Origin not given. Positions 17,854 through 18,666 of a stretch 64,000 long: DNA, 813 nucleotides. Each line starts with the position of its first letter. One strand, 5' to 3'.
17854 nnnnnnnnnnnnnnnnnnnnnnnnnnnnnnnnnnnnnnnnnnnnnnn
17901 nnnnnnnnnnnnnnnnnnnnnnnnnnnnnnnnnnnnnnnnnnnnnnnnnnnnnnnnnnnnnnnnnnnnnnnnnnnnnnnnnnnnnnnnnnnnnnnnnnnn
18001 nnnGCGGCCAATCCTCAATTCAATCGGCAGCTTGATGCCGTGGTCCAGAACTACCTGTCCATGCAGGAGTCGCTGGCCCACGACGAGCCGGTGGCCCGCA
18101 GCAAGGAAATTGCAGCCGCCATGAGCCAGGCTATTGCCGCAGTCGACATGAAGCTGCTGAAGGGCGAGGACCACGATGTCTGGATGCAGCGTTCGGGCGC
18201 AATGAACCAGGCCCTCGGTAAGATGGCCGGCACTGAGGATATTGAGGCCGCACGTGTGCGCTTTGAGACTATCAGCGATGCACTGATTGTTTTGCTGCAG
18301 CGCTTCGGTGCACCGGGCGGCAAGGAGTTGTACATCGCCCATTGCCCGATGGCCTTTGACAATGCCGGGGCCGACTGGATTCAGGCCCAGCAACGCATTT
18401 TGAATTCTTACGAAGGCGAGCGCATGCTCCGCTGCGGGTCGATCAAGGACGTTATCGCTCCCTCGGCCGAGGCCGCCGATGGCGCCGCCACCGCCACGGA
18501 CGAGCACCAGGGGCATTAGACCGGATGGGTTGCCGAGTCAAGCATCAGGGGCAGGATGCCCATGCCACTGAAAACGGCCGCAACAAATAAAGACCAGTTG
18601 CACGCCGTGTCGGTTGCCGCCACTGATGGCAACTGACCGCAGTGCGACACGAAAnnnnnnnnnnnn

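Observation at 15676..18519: Membrane fusion protein carrying two heavy-metal-binding domains and a fused DUF3347-like C-terminal domain (947 aa)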

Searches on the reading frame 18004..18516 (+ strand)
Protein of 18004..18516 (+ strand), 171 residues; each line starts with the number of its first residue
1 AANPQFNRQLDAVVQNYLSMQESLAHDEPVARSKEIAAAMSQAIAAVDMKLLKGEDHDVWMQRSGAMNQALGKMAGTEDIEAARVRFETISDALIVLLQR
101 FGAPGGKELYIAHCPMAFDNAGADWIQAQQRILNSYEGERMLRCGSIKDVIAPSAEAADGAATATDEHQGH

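Call 39: find_homologous_proteins(query=window:18004-18516:+, max_evalue=0.001)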
Query window:18004-18516:+ (171 aa): 25 proteins with E <= 0.001 among 124 candidates.
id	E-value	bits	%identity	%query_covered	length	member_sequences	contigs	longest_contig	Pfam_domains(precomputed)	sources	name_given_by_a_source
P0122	2.3e-34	137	46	88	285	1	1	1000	PF11827.14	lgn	-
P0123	2.2e-28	117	43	87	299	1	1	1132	PF11827.14,PF25975.1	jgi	jgi:Cu(I)/Ag(I) efflux system membrane fusion protein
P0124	3.2e-27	114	40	87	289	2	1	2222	PF11827.14,PF25975.1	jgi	-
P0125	1.3e-26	112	38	81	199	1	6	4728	PF11827.14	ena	-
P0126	4.3e-26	110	41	84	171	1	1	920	PF11827.14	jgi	-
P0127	5.0e-25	106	39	85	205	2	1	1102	PF11827.14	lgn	-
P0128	1.1e-23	102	36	87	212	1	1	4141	PF11827.14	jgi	jgi:Cu(I)/Ag(I) efflux system membrane fusion protein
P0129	2.0e-21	95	41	93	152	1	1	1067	PF11827.14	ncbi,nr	ncbi:MAG: DUF3347 domain-containing protein, partial [Phycisphaerales bacterium]|nr:DUF3347 domain-c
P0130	2.0e-21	95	40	98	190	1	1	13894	-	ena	-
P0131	1.3e-20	92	40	87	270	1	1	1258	PF25989.1,PF11827.14,PF25975.1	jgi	jgi:Cu(I)/Ag(I) efflux system membrane fusion protein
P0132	3.8e-20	91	40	90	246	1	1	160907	-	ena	-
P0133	4.6e-19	87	38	87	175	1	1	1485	PF11827.14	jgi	jgi:hypothetical protein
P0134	1.6e-18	85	39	90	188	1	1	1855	PF11827.14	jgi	jgi:Cu(I)/Ag(I) efflux system membrane fusion protein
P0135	1.6e-18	85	35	100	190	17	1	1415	PF11827.14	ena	-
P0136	3.6e-18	84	37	96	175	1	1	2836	PF11827.14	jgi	-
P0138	5.0e-18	84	37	87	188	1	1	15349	PF11827.14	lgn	-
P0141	2.4e-17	81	37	89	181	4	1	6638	PF11827.14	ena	-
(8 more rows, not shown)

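Call 41: find_encoding_contigs(protein=P0138, flank=7000, max_places=2)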
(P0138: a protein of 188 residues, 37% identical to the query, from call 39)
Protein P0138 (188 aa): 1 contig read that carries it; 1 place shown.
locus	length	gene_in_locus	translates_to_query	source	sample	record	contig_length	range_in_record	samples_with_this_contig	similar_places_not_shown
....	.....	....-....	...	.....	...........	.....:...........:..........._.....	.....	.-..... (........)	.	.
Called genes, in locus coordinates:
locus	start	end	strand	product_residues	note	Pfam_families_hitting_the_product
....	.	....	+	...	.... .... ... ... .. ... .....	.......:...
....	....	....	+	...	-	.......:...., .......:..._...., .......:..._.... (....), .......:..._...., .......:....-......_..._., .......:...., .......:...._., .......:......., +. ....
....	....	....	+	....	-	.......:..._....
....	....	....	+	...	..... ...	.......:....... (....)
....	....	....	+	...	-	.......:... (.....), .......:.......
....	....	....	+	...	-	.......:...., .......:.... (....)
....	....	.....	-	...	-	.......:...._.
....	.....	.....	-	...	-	-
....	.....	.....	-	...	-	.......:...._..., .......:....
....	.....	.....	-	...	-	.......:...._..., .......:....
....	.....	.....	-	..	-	?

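Call 42: find_encoding_contigs(protein=P0141, flank=7000, max_places=2)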
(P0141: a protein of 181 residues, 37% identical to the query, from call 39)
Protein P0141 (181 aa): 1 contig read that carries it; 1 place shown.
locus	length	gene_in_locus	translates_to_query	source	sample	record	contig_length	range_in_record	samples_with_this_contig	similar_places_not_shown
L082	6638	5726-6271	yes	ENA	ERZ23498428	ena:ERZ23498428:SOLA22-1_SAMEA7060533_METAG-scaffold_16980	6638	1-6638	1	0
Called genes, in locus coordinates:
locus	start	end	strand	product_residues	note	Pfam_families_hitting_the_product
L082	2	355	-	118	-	?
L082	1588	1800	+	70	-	-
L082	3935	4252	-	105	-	-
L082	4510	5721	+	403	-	PF00873:ACR_tran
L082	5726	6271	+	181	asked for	PF11827:DUF3347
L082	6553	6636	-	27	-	?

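Call 47: search_protein_families(library=pfam, proteins=[P0138], max_evalue=10)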
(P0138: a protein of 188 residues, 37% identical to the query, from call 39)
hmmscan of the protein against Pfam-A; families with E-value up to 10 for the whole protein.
P0138 (188 aa): 1 family
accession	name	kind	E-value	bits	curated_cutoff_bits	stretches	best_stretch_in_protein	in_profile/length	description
PF11827.13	DUF3347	-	1.9e-07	32.3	25.5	1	41-124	2-92/93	Protein of unknown function (DUF3347)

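Call 52: predict_structure(alignment_id=A2)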
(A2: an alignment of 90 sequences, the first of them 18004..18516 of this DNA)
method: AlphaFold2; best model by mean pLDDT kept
length: 171 residues; sequences in the alignment: 90
mean_pLDDT: 93.0   pTM: 0.87
mean pLDDT of the five models: 93.0, 91.3, 89.8, 89.6, 89.0
residues with pLDDT >= 90: 144; 70-90: 12; 50-70: 15; < 50: 0
segments of 3 or more residues with pLDDT < 50: none
pLDDT, mean of each block of 10 residues (from residue 1): 90 98 95 97 98 97 98 97 97 98 96 95 97 90 92 81 66 51
secondary structure, 60 per line:
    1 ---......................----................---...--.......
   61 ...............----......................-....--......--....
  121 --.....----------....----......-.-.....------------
elements in order: H4-25 H30-45 H54-75 H80-101 E109-114 H117-120 E123-127 H138-141 E146-151 H155-159

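Call 61: fold_search(model_id=the predicted structure, library=pdb)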
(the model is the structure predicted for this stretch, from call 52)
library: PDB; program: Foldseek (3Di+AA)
matches with E <= 10: 466; with E <= 0.001: 0
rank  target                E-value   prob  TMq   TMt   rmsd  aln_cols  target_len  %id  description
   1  4ncq_A                4.6e-02  0.97  0.34  0.48   5.6       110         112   14  Crystal structure of NiSOD H1A mutant (released 2014-12-24)
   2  1e85                  7.7e-02  1.00  0.45  0.59   4.1       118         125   13  Cytochrome c' from Alcaligenes xylosoxidans - reduced structure with NO bound to proximal side of heme (released 2000-11-06)
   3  8brl                  7.7e-02  0.99  0.45  0.55   4.2       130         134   10  Room temperature crystal structure of cytochrome c' from Hydrogenophilus thermoluteolus (released 2023-05-24)
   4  1t6u_D                8.6e-02  0.93  0.34  0.47   5.7       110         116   13  Nickel Superoxide Dismutase (NiSOD) Native 1.30 A Structure (released 2004-07-13)
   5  1t6q_B                9.1e-02  0.93  0.34  0.48   5.6       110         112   13  Nickel Superoxide Dismutase (NiSOD) CN-treated Apo Structure (released 2004-07-13)
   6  1bbh_A                9.7e-02  0.99  0.48  0.60   4.3       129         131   11  ATOMIC STRUCTURE OF A CYTOCHROME C' WITH AN UNUSUAL LIGAND-CONTROLLED DIMER DISSOCIATION AT 1.8 ANGSTROMS RESOLUTION (released 1994-01-31)
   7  1t6u_F                9.7e-02  0.92  0.34  0.47   5.6       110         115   13  Nickel Superoxide Dismutase (NiSOD) Native 1.30 A Structure (released 2004-07-13)
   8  4ncq_B                1.0e-01  0.90  0.31  0.44   5.6       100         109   15  Crystal structure of NiSOD H1A mutant (released 2014-12-24)
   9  3g50_A                1.1e-01  0.91  0.34  0.47   5.6       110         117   14  Crystal Structure of NiSOD D3A mutant at 1.9 A (released 2009-04-28)
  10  5tud_D                1.4e-01  0.99  0.45  0.22   2.9        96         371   14  Structural Insights into the Extracellular Recognition of the Human Serotonin 2B Receptor by an Antibody (released 2017-07-26)
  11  1t6q_A                1.4e-01  0.89  0.34  0.49   5.6       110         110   13  Nickel Superoxide Dismutase (NiSOD) CN-treated Apo Structure (released 2004-07-13)
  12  3vrc_B                1.7e-01  0.99  0.48  0.60   3.5       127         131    9  Crystal structure of cytochrome c' from Thermochromatium tepidum (released 2012-09-12)
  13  3g50_C                1.8e-01  0.85  0.34  0.47   5.6       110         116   14  Crystal Structure of NiSOD D3A mutant at 1.9 A (released 2009-04-28)
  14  3g4x_A                1.8e-01  0.85  0.34  0.46   5.7       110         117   14  Crystal Structure of NiSOD Y9F mutant (released 2009-04-28)
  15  3g50_B                2.0e-01  0.84  0.34  0.48   5.7       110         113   14  Crystal Structure of NiSOD D3A mutant at 1.9 A (released 2009-04-28)
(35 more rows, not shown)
